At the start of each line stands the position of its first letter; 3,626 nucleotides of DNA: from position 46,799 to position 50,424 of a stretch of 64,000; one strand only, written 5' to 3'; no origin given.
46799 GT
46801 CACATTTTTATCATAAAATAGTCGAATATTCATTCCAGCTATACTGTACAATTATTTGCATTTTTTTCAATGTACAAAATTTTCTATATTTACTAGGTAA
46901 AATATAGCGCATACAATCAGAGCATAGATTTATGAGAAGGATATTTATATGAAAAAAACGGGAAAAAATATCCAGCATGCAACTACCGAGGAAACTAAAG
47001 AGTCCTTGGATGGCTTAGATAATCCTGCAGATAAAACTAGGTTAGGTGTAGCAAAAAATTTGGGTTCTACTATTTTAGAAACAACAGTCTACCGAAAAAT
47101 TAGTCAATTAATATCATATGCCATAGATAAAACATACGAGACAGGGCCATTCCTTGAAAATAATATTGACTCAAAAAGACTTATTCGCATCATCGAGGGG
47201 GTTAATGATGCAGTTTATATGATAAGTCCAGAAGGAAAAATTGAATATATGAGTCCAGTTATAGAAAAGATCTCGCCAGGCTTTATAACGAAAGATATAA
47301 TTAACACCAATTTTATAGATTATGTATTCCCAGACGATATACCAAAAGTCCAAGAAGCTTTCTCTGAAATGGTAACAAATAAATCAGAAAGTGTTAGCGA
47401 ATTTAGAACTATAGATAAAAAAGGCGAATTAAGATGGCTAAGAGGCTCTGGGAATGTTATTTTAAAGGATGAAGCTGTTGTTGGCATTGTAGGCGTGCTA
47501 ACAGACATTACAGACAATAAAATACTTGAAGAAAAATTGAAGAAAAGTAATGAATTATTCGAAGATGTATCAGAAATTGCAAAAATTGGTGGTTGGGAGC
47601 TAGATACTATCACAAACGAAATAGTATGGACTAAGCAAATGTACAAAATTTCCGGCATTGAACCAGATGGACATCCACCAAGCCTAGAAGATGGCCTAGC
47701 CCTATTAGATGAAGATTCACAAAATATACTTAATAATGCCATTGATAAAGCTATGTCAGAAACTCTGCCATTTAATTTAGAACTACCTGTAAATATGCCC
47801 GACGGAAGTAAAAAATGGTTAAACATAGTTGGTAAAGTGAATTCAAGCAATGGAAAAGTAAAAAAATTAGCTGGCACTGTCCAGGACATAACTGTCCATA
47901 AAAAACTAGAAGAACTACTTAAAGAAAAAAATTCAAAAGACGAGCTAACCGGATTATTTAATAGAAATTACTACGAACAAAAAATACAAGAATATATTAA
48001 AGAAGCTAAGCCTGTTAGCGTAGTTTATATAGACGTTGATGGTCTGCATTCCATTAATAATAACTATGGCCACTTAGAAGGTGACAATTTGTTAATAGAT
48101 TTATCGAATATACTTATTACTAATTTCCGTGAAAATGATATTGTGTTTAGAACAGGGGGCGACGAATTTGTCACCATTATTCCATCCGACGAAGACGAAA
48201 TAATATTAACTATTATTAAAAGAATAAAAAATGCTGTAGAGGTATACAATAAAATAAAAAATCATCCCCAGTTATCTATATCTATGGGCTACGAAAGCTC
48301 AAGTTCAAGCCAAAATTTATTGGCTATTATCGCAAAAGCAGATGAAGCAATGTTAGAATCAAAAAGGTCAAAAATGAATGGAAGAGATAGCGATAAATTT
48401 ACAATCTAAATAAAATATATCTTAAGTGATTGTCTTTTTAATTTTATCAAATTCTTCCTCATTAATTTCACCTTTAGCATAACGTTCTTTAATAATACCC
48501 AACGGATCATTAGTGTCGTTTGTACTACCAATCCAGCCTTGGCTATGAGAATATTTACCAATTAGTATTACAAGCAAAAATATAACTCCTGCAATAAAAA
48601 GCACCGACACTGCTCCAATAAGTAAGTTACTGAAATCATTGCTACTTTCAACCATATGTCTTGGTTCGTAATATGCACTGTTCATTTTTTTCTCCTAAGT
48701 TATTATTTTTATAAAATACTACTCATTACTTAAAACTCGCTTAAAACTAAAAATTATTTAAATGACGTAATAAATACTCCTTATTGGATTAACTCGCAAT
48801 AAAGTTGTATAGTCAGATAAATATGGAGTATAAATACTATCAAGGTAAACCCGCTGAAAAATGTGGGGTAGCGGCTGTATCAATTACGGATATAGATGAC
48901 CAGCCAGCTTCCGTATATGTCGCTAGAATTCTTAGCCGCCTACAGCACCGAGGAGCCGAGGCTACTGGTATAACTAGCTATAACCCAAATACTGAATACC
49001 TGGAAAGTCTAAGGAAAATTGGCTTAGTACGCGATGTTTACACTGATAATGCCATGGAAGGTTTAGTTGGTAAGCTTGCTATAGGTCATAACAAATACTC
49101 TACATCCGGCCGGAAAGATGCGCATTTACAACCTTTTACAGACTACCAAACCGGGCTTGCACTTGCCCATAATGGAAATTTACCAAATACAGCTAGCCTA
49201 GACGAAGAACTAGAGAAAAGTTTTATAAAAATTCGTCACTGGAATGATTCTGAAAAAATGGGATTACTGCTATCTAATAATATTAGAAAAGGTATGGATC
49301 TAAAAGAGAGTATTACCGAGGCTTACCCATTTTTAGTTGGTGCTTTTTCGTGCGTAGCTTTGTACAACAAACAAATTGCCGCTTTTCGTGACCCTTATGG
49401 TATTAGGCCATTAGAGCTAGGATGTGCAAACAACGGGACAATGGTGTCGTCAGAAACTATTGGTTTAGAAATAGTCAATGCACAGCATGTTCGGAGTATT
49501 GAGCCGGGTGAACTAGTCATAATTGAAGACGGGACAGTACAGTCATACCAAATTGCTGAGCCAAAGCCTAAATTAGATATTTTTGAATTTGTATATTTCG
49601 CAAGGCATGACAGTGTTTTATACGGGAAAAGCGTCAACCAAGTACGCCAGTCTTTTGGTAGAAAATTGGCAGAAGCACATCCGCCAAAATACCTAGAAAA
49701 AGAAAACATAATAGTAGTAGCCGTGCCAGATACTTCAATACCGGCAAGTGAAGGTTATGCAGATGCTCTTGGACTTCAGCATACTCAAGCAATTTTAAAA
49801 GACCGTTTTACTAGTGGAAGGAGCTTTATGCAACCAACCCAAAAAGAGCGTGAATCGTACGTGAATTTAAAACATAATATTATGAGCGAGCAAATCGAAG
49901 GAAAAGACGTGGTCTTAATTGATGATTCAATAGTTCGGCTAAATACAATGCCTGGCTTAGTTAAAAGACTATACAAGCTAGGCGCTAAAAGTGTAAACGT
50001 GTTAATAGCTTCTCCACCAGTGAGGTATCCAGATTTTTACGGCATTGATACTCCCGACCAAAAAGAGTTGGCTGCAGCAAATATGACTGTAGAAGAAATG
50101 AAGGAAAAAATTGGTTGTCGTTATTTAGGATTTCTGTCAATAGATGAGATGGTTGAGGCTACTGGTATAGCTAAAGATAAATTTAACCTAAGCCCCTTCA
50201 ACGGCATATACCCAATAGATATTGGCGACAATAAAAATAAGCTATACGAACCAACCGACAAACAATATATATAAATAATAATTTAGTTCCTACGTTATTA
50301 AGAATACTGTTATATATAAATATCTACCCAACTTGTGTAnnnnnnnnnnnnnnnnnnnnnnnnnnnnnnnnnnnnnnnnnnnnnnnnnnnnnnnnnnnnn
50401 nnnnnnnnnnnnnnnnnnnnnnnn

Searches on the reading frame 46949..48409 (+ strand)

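Call 39: search_protein_families(library=pfam, proteins=[window:46949-48409:+], max_evalue=0.00001)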
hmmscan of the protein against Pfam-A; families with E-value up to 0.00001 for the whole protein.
window:46949-48409:+ (486 aa): 4 families
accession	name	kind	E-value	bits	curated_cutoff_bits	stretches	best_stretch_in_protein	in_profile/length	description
PF00990.26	GGDEF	-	2.3e-32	112.5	23.8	1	330-477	3-160/161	Diguanylate cyclase, GGDEF domain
PF08447.18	PAS_3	-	1.6e-19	70.4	25.6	1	101-183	4-88/89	PAS fold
PF00989.32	PAS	-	6.6e-09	36.2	22.6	1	80-187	5-113/113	PAS fold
PF13426.13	PAS_9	-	6.9e-09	36.4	27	1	87-189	2-103/103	PAS domain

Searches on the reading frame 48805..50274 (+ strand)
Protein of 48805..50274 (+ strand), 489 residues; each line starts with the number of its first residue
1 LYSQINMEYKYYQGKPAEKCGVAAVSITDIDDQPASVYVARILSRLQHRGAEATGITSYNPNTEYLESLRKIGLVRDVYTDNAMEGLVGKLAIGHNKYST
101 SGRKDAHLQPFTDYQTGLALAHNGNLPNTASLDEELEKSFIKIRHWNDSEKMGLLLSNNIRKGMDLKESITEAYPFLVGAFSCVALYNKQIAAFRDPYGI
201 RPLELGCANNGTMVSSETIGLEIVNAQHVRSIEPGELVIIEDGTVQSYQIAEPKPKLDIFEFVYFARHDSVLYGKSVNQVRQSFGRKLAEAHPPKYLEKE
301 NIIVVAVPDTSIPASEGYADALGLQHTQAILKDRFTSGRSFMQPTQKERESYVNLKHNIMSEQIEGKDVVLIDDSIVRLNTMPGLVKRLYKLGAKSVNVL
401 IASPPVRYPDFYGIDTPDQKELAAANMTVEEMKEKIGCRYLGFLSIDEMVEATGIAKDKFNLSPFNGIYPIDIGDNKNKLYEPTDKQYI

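Call 39: search_protein_families(library=pfam, proteins=[window:48805-50274:+], max_evalue=0.00001)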
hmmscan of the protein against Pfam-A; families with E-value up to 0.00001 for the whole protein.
window:48805-50274:+ (489 aa): 2 families
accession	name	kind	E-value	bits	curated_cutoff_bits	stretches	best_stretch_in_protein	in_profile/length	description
PF13522.11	GATase_6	-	1.2e-11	45.2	27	1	90-217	11-130/130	Glutamine amidotransferase domain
PF13537.11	GATase_7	-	4.4e-11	43.3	25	1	104-218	9-118/123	Glutamine amidotransferase domain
